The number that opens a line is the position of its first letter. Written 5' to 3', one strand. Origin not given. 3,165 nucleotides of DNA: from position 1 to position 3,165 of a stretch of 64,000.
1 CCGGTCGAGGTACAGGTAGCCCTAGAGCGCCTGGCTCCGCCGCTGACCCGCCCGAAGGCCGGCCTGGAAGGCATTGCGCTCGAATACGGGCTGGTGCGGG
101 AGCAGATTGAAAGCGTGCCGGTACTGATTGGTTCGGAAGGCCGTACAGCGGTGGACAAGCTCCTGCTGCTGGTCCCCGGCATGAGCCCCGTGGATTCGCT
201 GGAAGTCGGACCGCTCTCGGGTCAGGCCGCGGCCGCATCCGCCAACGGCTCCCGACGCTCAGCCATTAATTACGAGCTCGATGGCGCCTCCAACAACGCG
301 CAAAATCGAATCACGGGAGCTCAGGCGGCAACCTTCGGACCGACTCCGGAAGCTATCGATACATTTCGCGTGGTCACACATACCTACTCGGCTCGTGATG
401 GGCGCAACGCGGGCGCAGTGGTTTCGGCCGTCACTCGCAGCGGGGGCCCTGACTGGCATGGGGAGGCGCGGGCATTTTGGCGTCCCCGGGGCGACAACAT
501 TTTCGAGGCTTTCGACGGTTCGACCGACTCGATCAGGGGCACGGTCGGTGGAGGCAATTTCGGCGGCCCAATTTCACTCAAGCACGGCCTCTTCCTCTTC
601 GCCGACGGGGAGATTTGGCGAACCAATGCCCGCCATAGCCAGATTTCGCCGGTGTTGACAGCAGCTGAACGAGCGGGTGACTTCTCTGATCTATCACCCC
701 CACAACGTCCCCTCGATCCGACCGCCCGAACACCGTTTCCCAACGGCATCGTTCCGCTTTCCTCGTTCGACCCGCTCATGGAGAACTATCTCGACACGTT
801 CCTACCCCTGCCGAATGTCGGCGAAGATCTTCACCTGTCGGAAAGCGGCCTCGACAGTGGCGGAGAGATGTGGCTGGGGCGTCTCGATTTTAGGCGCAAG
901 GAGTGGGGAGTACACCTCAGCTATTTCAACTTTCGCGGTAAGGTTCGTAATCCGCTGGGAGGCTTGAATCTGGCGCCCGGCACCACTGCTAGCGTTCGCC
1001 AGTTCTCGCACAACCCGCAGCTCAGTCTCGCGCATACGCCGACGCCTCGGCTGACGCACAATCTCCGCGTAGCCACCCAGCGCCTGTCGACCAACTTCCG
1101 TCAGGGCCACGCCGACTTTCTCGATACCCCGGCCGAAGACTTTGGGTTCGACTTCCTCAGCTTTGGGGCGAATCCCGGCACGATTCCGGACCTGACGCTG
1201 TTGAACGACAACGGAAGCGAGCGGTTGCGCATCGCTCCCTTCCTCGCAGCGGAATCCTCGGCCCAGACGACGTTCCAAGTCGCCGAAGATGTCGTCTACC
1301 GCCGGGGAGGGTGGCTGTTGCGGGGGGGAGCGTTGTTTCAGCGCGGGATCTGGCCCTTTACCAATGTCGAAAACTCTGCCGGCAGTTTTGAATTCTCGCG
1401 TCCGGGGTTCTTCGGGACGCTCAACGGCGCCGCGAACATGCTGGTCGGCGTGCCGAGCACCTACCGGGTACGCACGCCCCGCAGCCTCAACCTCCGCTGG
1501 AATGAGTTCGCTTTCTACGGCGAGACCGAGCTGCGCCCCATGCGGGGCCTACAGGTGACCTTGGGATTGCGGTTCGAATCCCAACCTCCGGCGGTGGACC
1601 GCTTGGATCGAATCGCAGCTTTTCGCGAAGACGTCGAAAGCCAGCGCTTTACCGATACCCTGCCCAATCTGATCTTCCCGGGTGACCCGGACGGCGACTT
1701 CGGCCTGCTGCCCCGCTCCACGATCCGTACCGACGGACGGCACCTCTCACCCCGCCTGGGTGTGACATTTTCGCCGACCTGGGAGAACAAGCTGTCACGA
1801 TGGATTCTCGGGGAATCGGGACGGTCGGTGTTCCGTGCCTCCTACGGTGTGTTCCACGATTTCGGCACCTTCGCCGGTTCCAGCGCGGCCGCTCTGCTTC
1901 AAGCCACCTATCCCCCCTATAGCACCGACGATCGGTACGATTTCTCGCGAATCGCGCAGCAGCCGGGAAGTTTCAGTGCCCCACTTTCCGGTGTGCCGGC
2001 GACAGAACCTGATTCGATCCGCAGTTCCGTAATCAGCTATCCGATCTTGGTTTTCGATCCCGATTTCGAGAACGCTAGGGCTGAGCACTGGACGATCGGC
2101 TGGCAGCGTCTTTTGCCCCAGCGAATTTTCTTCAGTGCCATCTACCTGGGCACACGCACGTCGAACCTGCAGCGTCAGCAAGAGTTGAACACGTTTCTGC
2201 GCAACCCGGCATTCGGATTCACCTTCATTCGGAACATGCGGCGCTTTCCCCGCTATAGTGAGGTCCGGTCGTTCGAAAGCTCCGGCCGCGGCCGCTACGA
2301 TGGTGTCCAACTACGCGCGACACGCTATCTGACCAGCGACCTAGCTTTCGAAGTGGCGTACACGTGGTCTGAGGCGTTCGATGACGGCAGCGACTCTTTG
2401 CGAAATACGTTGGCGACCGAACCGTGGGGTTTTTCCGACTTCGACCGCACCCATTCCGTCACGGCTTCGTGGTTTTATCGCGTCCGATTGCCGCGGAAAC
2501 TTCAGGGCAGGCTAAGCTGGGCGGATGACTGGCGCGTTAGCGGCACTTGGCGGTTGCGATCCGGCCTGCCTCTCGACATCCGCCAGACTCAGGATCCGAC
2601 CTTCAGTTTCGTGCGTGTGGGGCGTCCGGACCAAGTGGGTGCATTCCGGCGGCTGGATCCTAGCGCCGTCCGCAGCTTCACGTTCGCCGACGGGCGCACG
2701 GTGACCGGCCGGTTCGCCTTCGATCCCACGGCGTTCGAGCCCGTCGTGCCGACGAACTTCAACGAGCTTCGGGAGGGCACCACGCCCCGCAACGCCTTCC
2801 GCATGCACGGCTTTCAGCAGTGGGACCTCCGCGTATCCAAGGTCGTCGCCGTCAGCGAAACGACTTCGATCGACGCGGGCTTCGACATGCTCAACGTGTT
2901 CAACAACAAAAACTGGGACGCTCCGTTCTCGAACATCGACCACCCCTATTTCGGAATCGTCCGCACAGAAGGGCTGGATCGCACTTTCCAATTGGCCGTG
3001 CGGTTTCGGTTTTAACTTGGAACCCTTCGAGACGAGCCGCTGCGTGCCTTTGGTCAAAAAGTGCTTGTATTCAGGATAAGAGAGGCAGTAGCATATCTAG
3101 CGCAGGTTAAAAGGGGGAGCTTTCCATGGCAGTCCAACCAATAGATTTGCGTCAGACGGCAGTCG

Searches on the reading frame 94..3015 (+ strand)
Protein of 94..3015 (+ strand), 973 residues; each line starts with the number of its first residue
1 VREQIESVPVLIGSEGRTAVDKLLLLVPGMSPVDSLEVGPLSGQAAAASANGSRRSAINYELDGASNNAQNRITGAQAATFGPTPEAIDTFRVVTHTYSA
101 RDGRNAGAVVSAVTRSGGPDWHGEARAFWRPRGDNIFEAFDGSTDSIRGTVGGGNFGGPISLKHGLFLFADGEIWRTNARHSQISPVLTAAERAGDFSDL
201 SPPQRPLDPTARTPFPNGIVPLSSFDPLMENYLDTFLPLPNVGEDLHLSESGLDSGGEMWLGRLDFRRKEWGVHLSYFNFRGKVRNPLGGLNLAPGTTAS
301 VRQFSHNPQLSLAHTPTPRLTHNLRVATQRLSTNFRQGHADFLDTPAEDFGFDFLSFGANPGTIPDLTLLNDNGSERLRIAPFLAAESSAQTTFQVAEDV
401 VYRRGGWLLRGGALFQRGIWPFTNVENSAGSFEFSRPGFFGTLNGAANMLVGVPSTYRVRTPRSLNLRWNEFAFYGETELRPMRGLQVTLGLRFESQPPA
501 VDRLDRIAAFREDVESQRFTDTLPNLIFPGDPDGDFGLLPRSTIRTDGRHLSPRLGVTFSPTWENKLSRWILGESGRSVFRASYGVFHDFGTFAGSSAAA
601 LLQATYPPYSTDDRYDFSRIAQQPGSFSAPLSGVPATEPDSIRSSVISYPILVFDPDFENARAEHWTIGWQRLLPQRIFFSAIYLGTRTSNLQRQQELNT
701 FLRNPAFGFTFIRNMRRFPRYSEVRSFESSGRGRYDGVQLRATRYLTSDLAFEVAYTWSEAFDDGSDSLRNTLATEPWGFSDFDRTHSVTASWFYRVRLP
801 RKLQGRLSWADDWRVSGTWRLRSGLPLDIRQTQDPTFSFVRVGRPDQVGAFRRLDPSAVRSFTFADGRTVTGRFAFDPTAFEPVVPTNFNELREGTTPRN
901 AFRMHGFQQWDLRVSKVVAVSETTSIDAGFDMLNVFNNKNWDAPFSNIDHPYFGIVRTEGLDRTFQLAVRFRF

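Call 14: search_protein_families(library=pfam, proteins=[window:94-3015:+])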
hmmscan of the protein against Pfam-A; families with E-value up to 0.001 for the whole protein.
window:94-3015:+ (973 aa): 1 family
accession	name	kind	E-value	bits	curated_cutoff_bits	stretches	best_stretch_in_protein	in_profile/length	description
PF25183.1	OMP_b-brl_4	-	8.2e-112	375.6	30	1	113-966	1-838/838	Outer membrane beta barrel domain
